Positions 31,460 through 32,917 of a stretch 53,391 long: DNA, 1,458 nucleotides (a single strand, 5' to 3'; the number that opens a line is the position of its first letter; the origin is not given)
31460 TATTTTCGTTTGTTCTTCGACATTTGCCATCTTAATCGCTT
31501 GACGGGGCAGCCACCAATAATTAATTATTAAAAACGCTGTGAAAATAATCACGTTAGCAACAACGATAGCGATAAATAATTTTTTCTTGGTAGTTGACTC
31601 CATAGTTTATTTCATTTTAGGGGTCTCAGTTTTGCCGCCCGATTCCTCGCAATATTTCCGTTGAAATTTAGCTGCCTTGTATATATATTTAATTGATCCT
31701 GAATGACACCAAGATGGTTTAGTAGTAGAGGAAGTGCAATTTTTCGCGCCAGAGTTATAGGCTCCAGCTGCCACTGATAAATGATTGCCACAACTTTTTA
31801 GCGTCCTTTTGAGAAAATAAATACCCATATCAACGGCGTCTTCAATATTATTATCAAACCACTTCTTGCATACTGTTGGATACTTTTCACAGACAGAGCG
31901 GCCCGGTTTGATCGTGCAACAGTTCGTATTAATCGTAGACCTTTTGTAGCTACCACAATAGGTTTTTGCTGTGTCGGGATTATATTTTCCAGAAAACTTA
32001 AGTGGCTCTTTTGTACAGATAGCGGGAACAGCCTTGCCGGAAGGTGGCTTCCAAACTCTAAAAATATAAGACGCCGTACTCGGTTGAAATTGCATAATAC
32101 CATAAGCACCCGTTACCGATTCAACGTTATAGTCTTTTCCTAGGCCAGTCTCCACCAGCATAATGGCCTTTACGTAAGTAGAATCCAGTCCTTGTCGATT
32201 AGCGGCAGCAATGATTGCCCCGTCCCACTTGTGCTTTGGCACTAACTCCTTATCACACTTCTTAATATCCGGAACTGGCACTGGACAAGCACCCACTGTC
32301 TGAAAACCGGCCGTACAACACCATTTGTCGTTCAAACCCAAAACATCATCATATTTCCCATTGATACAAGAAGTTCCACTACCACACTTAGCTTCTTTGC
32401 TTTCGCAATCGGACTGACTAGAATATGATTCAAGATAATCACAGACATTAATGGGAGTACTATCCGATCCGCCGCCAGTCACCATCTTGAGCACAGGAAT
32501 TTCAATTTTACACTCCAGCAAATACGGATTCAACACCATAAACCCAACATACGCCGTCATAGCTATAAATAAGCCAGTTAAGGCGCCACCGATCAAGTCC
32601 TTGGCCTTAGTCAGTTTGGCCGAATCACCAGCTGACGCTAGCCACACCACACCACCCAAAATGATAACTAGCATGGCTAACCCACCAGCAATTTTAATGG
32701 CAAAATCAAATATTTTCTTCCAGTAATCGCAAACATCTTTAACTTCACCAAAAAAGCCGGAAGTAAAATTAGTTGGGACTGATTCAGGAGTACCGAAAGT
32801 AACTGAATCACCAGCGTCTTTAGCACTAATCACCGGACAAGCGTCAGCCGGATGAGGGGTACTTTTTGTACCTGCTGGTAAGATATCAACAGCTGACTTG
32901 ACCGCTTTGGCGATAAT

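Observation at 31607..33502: One polypeptide combines an SGNH hydrolase, a pilin-like TM hairpin, a Cys-rich module and a lytic transglycosylase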

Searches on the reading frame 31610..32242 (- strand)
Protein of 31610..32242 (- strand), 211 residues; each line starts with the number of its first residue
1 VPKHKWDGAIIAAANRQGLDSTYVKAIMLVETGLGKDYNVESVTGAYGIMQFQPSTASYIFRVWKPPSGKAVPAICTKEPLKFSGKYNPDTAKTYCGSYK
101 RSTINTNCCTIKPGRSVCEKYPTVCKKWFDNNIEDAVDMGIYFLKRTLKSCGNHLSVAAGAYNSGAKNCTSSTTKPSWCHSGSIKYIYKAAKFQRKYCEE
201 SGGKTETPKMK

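Call 72: search_solved_structures(query=A6, max_evalue=1, show_alignments=2)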
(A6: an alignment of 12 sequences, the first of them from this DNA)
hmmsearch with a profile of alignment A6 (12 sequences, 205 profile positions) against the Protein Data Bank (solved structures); distinct sequences matched with E-value up to 1: 68 (the best 60 are shown).
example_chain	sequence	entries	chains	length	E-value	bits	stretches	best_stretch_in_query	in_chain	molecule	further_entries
5mpq_A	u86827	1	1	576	1e-13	54.8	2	7-65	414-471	Transglycosylase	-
5o1j_A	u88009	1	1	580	1e-13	54.8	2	7-65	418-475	Putative soluble lytic murein transglycosylase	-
6fpn_B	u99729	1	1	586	1.1e-13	54.7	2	7-65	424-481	Putative soluble lytic murein transglycosylase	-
5o24_A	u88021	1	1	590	1.1e-13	54.7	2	7-65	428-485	Transglycosylase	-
5o29_A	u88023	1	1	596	1.1e-13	54.7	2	7-65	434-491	Transglycosylase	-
9vi7_A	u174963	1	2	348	1.2e-13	54.6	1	5-73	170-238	lytic transglycosylase c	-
5o2n_A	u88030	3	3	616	1.2e-13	54.5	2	7-65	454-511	Transglycosylase | Putative soluble lytic murein transglycosylase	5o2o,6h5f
1qsa_A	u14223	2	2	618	1.3e-12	51.2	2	9-65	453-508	PROTEIN (SOLUBLE LYTIC TRANSGLYCOSYLASE SLT70) | SOLUBLE LYTIC TRANSGLYCOSYLASE SLT70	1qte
1sly_A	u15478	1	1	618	6.6e-12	48.9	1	9-65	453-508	70-KDA SOLUBLE LYTIC TRANSGLYCOSYLASE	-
6fbt_A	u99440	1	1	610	2e-11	47.3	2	16-66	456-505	Probable soluble lytic transglycosylase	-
5ohu_A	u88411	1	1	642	2.3e-11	47.1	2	16-66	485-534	Soluble lytic murein transglycosylase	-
6fcq_A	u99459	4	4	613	3.8e-10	43.1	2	16-66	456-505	Soluble lytic murein transglycosylase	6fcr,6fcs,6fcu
6fc4_A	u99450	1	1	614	3.9e-10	43.1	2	16-66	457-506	Soluble lytic murein transglycosylase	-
9b45_a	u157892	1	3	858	1.1e-08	38.4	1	9-62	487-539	gp41 Tape measure protein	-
3gxk_A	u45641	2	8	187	1.5e-08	37.9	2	4-45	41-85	Goose-type lysozyme 1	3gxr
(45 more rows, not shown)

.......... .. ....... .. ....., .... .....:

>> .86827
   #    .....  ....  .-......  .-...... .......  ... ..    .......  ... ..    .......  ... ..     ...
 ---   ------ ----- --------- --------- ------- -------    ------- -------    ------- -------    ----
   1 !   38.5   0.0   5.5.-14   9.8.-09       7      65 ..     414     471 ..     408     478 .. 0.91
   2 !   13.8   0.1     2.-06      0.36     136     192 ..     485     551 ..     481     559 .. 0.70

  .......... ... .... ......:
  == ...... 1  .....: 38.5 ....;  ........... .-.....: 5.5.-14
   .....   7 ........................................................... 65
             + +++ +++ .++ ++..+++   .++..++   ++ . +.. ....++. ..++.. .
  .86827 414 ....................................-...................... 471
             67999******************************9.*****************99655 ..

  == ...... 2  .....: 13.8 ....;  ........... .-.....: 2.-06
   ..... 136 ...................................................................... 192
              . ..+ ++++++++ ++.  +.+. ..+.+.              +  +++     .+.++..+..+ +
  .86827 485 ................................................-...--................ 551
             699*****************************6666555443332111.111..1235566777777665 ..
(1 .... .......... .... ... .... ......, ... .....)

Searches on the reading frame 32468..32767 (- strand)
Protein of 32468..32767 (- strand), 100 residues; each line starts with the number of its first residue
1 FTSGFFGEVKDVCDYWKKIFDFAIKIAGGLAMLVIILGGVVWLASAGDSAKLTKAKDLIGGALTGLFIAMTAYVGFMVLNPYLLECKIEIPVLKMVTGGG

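Call 66: find_homologous_proteins(query=A5, max_evalue=0.000001)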
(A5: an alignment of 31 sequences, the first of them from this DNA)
Query A5 (31 sequences) (100 aa, profile of the alignment): 68 proteins with E <= 0.000001 among 4600 candidates.
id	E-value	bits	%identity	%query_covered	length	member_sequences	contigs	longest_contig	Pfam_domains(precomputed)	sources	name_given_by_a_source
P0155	1.3e-29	120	33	69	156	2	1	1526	-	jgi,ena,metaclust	metaclust:\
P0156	3.6e-27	112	36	77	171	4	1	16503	PF18895.6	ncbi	-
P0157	7.0e-21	92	29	83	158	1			-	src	-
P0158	1.4e-16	78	36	56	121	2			-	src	-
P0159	7.8e-14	69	32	63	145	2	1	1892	PF18895.6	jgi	jgi:hypothetical protein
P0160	2.2e-13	68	29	76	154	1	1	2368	-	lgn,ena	-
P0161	2.3e-13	68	32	63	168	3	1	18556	PF18895.6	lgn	-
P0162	3.9e-13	67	32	63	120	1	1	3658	PF18895.6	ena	-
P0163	4.6e-13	67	32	63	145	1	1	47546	PF18895.6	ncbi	-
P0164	5.9e-13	66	32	63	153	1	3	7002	PF18895.6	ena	-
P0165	6.1e-13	66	27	74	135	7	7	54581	PF18895.6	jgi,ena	-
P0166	1.2e-12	65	29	56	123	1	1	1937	PF18895.6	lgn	-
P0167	7.9e-12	63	29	70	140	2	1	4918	PF18895.6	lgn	-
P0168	9.8e-12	62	29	63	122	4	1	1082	PF18895.6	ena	-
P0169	1.6e-11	62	28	50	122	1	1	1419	PF18895.6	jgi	jgi:type IV secretory pathway VirB2 component (pilin)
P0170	1.7e-11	62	29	65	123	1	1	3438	PF18895.6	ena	-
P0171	1.7e-11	62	36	44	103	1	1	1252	PF18895.6,PF04956.19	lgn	-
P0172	1.9e-11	61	32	56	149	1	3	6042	PF18895.6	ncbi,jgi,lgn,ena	-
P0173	2.2e-11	61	50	38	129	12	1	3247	PF18895.6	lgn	-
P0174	2.5e-11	61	24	63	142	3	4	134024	PF18895.6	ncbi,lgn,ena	-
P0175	2.6e-11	61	25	63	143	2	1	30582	PF18895.6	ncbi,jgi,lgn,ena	ncbi:MAG: pilin [Candidatus Uhrbacteria bacterium]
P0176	2.8e-11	61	24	59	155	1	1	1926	PF18895.6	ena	-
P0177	4.0e-11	60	34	51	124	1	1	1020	PF18895.6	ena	-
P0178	5.3e-11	60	25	64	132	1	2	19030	PF18895.6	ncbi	-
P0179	9.3e-11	59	44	32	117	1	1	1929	PF18895.6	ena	-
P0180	1.3e-10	59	44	43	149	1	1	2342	PF18895.6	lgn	-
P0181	2.1e-10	58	38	65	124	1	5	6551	PF18895.6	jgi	jgi:hypothetical protein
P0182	2.6e-10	58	32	65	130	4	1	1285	PF18895.6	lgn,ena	-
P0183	2.9e-10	58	26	88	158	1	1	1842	PF18895.6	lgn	-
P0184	3.0e-10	58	26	66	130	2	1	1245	PF18895.6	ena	-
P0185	3.2e-10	58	29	63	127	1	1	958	PF18895.6,PF04956.19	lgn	-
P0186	3.4e-10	57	29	28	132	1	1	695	PF18895.6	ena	-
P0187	3.8e-10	57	-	-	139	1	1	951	PF18895.6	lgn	-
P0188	4.6e-10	57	29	63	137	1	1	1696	PF18895.6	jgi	jgi:hypothetical protein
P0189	1.0e-9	56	31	64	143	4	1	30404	PF18895.6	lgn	-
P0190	1.5e-9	55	41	62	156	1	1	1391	PF18895.6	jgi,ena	-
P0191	3.3e-9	54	34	59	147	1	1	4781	PF18895.6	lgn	-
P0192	4.0e-9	54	33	57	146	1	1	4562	PF18895.6,PF04956.19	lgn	-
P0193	5.1e-9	54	47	60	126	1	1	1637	PF18895.6,PF27259.1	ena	-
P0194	5.2e-9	54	41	58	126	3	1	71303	PF18895.6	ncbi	-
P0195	5.3e-9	54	33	46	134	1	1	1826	PF18895.6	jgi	-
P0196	6.9e-9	53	39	72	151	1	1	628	PF18895.6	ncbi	-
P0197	1.5e-8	52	36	59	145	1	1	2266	PF18895.6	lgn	-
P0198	1.6e-8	52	30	56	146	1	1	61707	PF18895.6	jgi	jgi:hypothetical protein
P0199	2.0e-8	52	40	43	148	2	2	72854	PF18895.6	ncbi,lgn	-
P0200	3.8e-8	51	32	59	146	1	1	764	PF18895.6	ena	-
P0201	4.1e-8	51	30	61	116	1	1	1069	PF18895.6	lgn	-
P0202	4.2e-8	51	32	59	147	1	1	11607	PF18895.6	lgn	-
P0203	5.1e-8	50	-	-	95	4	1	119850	PF18895.6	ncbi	-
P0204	5.1e-8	50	24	50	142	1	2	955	PF18895.6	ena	-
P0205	5.2e-8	50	-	-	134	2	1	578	PF18895.6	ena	-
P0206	6.4e-8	50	27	60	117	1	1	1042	PF18895.6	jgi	jgi:ABC-type Fe3+ transport system permease subunit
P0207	6.5e-8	50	40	47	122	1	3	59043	PF18895.6,PF04956.19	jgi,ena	-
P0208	6.5e-8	50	31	42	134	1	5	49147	PF18895.6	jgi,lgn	-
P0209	8.9e-8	50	31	62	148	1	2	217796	PF18895.6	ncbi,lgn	ncbi:MAG: pilin [Parcubacteria group bacterium]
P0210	9.7e-8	50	35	59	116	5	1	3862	PF18895.6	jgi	-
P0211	1.0e-7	49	-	-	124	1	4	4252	PF18895.6,PF04956.19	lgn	-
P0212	1.2e-7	49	-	-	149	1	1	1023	PF18895.6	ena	-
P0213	1.3e-7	49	38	47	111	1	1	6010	PF18895.6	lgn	-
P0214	1.4e-7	49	29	91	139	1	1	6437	PF18895.6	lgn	-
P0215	1.4e-7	49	-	-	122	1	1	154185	PF18895.6,PF04956.19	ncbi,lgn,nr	ncbi:MAG: TrbC/VirB2 family protein [bacterium]|nr:TrbC/VirB2 family protein [bacterium]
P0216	1.7e-7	49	-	-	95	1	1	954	PF18895.6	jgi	jgi:NADH:ubiquinone oxidoreductase subunit 6 (subunit J)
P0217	3.0e-7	48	-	-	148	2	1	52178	PF18895.6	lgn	-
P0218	3.5e-7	48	-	-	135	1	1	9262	PF18895.6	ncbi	-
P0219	3.8e-7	48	28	39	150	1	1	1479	PF18895.6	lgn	-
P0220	4.0e-7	48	28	52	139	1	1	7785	PF18895.6,PF04956.19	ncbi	-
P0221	4.3e-7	48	-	-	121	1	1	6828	PF18895.6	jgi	jgi:hypothetical protein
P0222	5.1e-7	47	28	65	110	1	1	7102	PF18895.6,PF04956.19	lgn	-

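Call 79: search_solved_structures(query=A5, max_evalue=10, show_alignments=2)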
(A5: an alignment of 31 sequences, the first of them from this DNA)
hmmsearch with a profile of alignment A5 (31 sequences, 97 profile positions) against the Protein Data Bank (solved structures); distinct sequences matched with E-value up to 10: 3.
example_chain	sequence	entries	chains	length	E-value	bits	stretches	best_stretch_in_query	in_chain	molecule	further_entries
7ymi_Z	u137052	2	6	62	0.48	13.6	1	20-69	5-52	Photosystem II reaction center protein Z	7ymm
8jp0_A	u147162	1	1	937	1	12.6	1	24-84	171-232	Sodium/calcium exchanger 1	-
8sgi_A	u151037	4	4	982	1.1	12.5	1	24-84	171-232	Sodium/calcium exchanger 1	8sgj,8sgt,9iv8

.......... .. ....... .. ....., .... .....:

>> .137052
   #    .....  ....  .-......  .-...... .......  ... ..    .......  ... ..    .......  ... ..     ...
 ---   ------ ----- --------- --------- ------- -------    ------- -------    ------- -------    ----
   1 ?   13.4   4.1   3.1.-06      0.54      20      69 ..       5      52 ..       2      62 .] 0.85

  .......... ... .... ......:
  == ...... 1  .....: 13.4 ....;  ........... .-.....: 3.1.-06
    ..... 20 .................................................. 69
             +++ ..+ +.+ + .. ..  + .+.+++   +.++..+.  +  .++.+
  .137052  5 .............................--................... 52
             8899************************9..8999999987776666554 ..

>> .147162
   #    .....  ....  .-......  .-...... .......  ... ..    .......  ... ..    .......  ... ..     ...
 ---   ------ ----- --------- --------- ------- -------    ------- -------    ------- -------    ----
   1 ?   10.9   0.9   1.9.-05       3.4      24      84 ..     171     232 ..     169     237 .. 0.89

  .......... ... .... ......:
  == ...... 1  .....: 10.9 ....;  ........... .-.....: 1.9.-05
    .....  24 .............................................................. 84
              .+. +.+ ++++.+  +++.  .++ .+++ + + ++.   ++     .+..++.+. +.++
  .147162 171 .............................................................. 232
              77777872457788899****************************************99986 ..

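Call 86: find_related_loci(query=A7, collection=genome_contigs, flank=8000)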
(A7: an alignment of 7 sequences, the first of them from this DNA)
Query A7 (100 aa) in genome_contigs; peptide patterns used: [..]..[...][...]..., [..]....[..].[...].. (x = any residue, [..] = any of these).
180 stretches matched a pattern; 4 encode a relative of the query (tblastn E <= 1e-3); 4 distinct loci.
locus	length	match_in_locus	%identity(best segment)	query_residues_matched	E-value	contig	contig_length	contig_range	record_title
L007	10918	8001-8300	94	1-100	2e-60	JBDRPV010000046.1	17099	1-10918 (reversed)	MAG: Parcubacteria group bacterium isolate MEGAHIT-group-2.138 k141_57055, whole genome shotgun sequence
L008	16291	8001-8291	65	2-98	2e-40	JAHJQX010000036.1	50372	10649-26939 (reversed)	MAG: Patescibacteria group bacterium isolate OS_PC_MetaG.mb.121 OS_PC_MetaG.mb.121_k141_629221, whole genome shotgun seq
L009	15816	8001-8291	56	2-98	3e-34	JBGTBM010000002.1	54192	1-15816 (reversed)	MAG: Patescibacteria group bacterium isolate JTS-AC97 k141_49429, whole genome shotgun sequence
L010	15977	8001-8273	38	5-95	7e-22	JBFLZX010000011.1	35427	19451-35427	MAG: Patescibacteria group bacterium isolate MAG122 MAG122_11, whole genome shotgun sequence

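Call 89: search_protein_families(library=pfam, proteins=[L010:7866-9023:+, L009:7899-9002:+, L008:7908-9044:+, L010:5436-6572:+, L009:5805-6593:+, L008:5840-6532:+], max_evalue=0.1)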
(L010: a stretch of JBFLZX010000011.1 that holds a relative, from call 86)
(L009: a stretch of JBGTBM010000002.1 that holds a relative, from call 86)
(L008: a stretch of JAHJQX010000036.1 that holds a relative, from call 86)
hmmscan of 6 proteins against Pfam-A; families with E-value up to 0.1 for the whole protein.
L010:7866-9023:+ (385 aa): 4 families
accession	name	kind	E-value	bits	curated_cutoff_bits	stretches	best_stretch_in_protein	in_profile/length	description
PF13529.12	Peptidase_C39_2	-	2.7e-13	51.1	24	1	244-357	12-139/143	Peptidase_C39 like family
PF18895.5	T4SS_pilin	-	1.4e-07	31.9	26.6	1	53-120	5-71/71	Type IV secretion system pilin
PF00007.27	Cys_knot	-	0.00056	20.6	24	1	155-215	9-70/105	Cystine-knot domain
PF03412.21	Peptidase_C39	-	0.0045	17.3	22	1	246-308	11-68/133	Peptidase C39 family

L009:7899-9002:+ (367 aa): 1 family
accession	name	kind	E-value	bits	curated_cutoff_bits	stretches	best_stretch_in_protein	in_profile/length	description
PF18895.5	T4SS_pilin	-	1.3e-07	32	26.6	1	48-112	8-71/71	Type IV secretion system pilin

L008:7908-9044:+ (378 aa): 3 families
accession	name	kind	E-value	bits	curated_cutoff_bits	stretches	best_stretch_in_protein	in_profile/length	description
PF18895.5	T4SS_pilin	-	2.7e-07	31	26.6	1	46-105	9-67/71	Type IV secretion system pilin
PF05382.19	Amidase_5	-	0.017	15.5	21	1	249-307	39-105/142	Bacteriophage peptidoglycan hydrolase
PF00877.26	NLPC_P60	-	0.035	14.5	23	1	275-313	44-87/105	NlpC/P60 family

L010:5436-6572:+ (378 aa): 1 family
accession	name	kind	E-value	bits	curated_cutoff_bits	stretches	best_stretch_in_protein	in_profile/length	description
PF18895.5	T4SS_pilin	-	2.6e-06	27.9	26.6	1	46-111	4-68/71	Type IV secretion system pilin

L009:5805-6593:+ (262 aa): 3 families
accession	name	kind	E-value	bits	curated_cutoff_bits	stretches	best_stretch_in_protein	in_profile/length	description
PF04791.21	LMBR1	-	0.0037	16.6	31.9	1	3-167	122-250/510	LMBR1-like membrane protein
PF08229.16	SHR3_chaperone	-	0.017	14.5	25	1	2-101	52-148/188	ER membrane protein SH3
PF10060.15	DUF2298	-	0.056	12.8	27.8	1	9-106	244-345/488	Uncharacterized membrane protein (DUF2298)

L008:5840-6532:+ (230 aa): 4 families
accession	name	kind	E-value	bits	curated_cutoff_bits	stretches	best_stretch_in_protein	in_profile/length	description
PF18895.5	T4SS_pilin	-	2.9e-06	27.7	26.6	1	38-96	5-62/71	Type IV secretion system pilin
PF23396.1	DUF7103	-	0.0045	17.4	27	1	41-95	24-76/159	Family of unknown function (DUF7103)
PF05987.18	DUF898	-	0.019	14.5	28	1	27-119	166-259/336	Bacterial protein of unknown function (DUF898)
PF09323.15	DUF1980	-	0.088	13.7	25.9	0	32-109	16-103/110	DUF1980 N-terminal domain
